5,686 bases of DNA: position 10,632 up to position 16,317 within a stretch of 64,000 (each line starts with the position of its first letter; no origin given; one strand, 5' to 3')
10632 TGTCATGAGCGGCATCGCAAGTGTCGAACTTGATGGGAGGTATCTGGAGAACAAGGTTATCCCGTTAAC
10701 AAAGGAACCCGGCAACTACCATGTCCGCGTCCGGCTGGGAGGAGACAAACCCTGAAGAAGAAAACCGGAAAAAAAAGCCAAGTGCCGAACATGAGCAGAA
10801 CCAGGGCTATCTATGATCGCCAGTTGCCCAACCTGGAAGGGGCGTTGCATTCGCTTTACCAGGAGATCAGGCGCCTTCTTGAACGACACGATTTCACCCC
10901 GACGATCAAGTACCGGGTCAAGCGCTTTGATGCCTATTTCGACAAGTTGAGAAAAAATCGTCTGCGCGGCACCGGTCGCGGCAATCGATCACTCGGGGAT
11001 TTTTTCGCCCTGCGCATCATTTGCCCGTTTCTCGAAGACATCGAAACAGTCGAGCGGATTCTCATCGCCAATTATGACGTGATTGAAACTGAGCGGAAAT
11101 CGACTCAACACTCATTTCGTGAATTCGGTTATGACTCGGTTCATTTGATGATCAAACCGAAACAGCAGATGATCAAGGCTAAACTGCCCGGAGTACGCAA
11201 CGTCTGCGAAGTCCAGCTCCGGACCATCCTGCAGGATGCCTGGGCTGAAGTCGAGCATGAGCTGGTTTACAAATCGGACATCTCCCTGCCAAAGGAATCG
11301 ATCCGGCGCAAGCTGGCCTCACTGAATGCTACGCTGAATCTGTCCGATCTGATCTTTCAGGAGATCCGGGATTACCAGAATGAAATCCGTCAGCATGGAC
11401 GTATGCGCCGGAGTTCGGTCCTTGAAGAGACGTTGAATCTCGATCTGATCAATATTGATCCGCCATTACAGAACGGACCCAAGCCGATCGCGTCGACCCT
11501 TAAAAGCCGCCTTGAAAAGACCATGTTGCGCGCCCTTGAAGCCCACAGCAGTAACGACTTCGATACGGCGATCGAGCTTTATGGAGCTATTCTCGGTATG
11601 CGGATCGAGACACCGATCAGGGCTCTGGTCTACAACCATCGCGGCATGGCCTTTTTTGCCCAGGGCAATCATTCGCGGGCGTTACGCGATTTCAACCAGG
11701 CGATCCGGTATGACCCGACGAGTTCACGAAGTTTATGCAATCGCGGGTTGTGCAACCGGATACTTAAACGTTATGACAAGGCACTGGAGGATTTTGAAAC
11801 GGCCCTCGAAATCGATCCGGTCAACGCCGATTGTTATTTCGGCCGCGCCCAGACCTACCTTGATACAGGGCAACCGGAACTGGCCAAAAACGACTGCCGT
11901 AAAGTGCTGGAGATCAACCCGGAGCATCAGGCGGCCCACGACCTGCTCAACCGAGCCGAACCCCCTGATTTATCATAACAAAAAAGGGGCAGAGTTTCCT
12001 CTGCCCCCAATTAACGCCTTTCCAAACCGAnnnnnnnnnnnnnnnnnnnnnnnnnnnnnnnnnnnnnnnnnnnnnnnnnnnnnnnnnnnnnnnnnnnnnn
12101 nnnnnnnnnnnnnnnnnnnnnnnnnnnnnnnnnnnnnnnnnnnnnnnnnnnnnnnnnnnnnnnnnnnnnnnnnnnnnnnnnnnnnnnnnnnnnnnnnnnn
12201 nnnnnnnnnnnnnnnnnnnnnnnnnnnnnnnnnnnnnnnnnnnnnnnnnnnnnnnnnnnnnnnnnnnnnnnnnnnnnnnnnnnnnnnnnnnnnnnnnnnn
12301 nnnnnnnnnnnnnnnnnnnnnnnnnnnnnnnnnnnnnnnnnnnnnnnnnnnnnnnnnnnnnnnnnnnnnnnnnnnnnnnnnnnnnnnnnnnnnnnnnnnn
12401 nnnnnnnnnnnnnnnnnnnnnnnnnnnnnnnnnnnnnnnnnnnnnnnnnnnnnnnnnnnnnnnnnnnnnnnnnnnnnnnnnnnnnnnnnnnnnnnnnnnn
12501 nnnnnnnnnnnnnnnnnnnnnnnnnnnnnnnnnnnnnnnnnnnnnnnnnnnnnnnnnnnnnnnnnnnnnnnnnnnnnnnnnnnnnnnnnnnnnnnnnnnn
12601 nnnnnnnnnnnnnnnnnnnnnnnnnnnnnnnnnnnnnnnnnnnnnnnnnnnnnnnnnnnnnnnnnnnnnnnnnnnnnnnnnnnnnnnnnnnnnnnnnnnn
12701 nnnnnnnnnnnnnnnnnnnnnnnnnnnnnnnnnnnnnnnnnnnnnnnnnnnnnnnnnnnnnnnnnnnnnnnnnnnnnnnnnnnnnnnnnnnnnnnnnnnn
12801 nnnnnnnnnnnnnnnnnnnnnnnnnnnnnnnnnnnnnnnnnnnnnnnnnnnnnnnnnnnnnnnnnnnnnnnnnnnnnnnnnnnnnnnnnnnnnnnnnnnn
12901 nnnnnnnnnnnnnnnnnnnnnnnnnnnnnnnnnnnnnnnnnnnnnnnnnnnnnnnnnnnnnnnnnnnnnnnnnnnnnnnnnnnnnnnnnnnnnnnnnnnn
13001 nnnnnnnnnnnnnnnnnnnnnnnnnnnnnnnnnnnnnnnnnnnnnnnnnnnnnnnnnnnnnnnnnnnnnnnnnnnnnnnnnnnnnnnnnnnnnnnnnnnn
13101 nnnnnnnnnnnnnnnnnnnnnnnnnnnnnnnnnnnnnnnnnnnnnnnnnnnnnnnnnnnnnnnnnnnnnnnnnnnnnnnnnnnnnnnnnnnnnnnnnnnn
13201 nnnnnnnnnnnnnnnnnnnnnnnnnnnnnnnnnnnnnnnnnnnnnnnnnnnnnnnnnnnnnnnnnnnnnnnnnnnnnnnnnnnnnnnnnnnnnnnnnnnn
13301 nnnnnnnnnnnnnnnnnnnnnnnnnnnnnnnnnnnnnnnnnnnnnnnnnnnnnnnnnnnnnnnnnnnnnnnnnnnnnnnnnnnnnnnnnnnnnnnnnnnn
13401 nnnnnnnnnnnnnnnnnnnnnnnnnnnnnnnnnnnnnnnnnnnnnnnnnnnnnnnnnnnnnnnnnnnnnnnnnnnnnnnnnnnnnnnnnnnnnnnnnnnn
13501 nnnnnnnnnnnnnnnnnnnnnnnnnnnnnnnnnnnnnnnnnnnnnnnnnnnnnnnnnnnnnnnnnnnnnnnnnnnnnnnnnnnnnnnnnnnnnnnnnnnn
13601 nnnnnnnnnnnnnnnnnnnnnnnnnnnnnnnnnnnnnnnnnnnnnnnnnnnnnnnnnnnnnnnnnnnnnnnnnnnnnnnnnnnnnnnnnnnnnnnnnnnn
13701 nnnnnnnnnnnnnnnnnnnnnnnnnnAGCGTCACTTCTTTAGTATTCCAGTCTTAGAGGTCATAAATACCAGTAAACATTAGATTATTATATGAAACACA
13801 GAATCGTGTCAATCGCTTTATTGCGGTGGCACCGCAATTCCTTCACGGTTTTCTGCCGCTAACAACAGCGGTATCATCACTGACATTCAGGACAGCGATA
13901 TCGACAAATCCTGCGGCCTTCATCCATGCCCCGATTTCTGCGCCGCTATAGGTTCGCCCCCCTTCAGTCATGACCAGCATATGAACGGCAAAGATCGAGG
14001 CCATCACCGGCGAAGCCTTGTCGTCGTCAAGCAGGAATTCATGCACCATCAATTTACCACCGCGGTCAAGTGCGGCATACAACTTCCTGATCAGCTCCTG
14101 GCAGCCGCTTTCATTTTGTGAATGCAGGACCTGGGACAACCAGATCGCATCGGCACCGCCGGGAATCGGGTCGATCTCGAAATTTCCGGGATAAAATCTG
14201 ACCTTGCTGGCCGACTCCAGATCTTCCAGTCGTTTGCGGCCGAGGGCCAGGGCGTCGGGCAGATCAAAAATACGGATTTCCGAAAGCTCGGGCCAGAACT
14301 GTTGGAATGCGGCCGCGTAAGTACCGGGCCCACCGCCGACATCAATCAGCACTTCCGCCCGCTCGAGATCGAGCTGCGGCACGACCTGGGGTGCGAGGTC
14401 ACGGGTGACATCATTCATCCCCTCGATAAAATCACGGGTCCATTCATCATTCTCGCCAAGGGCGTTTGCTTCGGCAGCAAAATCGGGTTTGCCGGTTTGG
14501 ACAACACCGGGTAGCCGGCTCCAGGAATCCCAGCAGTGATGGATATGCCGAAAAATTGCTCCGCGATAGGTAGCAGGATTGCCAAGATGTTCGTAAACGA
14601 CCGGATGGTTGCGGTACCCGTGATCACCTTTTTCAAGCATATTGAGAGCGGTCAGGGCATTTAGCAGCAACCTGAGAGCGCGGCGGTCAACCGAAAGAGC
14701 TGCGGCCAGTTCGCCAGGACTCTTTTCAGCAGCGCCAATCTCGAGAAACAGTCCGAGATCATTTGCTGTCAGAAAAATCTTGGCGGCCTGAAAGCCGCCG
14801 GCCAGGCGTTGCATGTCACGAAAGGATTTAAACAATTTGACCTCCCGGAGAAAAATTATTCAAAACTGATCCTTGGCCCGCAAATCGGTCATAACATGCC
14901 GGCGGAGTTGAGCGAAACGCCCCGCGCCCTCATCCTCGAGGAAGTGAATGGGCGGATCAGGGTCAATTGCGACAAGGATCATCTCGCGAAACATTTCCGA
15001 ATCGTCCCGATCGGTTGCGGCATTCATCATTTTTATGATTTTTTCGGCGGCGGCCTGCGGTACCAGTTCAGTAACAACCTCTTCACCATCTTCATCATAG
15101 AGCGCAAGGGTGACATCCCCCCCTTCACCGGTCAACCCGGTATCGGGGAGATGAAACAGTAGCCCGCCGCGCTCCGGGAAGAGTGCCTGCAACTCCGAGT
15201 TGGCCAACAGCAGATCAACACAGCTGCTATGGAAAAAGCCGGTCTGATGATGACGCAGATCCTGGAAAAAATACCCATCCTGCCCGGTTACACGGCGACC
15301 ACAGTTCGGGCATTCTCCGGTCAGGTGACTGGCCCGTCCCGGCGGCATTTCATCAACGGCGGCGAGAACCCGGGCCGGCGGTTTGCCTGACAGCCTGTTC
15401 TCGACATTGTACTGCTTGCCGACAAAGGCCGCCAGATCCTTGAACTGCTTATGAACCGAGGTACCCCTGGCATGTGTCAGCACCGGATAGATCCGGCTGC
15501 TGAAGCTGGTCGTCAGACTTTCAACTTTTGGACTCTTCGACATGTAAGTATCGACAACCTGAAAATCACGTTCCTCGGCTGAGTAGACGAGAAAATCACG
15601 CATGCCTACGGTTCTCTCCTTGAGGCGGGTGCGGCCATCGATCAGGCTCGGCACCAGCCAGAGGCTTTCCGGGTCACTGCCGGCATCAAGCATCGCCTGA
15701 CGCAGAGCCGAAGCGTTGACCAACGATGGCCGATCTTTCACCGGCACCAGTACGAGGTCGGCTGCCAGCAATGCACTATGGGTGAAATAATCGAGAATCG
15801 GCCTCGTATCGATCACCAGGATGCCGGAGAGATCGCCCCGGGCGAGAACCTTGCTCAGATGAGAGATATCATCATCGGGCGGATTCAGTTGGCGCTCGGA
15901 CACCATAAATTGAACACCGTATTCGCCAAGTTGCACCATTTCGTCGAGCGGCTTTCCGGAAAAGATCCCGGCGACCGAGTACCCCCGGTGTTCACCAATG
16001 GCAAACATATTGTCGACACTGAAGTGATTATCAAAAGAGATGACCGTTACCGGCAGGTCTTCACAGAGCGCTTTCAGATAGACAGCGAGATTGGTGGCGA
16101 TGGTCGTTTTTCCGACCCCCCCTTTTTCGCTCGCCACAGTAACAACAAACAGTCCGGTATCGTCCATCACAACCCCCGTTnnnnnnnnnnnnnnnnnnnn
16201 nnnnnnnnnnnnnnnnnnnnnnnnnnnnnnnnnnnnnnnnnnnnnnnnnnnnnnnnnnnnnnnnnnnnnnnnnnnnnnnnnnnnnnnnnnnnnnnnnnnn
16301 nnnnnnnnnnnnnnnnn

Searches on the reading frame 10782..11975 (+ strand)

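Call 42: search_protein_families(library=pfam, proteins=[window:10782-11975:+], max_evalue=0.00001)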
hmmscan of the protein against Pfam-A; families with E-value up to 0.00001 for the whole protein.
window:10782-11975:+ (398 aa): 14 families
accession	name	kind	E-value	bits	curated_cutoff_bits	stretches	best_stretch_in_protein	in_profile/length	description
PF00515.34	TPR_1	-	1e-30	104.7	27.8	3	316-346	2-32/34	Tetratricopeptide repeat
PF07719.23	TPR_2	-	5.4e-25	85.8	27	2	317-346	3-32/34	Tetratricopeptide repeat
PF13181.12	TPR_8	-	1.8e-20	71.7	25.7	0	349-382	1-34/34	Tetratricopeptide repeat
PF04607.23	RelA_SpoT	-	8.2e-19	68.4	27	1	45-166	2-111/113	Region found in RelA / SpoT proteins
PF13431.12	TPR_17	-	6.6e-16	57.6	24.4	0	338-369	2-33/34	Tetratricopeptide repeat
PF13414.12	TPR_11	-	8.6e-16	57.8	26.8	1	328-363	7-42/42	TPR repeat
PF13432.12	TPR_16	-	8.3e-14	52.2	32.7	1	287-348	3-64/65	Tetratricopeptide repeat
PF13424.12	TPR_12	-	7.4e-13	48.9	30.1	1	316-378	4-74/77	Tetratricopeptide repeat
PF14559.12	TPR_19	-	1.8e-12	47.8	25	1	329-390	5-66/68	Tetratricopeptide repeat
PF13371.12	TPR_9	-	1.7e-11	44.4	35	1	292-351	6-65/73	Tetratricopeptide repeat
PF13428.12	TPR_14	-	5.2e-08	33.2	23.5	0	350-389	2-41/44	Tetratricopeptide repeat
PF13174.12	TPR_6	-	4.2e-07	30.6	26.3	0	287-314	6-33/33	Tetratricopeptide repeat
PF25575.1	TPR_BSK1_C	-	4.8e-07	30.1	42.2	0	253-312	51-108/118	Serine/threonine-protein kinase BSK1-like, TPR repeats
PF13374.12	TPR_10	-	4.5e-06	26.9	27.5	0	281-309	2-30/42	Tetratricopeptide repeat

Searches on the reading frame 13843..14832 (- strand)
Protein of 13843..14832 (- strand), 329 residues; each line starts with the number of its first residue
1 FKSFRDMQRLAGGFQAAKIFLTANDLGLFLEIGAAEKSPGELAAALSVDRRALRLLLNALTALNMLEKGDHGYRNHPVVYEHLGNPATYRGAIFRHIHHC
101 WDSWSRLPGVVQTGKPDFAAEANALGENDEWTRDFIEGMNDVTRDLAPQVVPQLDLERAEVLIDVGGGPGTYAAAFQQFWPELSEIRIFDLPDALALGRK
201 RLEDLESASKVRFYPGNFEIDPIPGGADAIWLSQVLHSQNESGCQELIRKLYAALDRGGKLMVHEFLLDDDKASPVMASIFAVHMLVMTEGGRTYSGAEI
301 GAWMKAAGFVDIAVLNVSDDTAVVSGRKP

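Call 42: search_protein_families(library=pfam, proteins=[window:13843-14832:-], max_evalue=0.00001)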
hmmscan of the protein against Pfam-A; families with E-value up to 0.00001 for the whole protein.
window:13843-14832:- (329 aa): 3 families
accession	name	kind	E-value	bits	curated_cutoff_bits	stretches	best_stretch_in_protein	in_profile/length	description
PF00891.24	Methyltransf_2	-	3.2e-33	115.3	22.3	1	123-309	27-209/210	O-methyltransferase domain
PF13489.12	Methyltransf_23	-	1.1e-10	41.9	27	1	153-312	16-162/164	Methyltransferase domain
PF08100.18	Dimerisation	-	5.1e-08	33.1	25.6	1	5-78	7-86/93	O-methyltransferase dimerisation domain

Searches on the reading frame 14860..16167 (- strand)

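Call 42: search_protein_families(library=pfam, proteins=[window:14860-16167:-], max_evalue=0.00001)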
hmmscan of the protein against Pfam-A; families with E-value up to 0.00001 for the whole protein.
window:14860-16167:- (435 aa): 3 families
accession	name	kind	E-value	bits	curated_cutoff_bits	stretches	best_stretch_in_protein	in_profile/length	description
PF13614.12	AAA_31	-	1.5e-10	41.8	27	1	8-144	3-148/177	AAA domain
PF01656.29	CbiA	-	4.7e-08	33.5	25.4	1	9-53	1-43/125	CobQ/CobB/MinD/ParA nucleotide binding domain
PF10609.15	ParA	-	1.8e-06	28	27.1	1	8-61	5-57/246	NUBPL iron-transfer P-loop NTPase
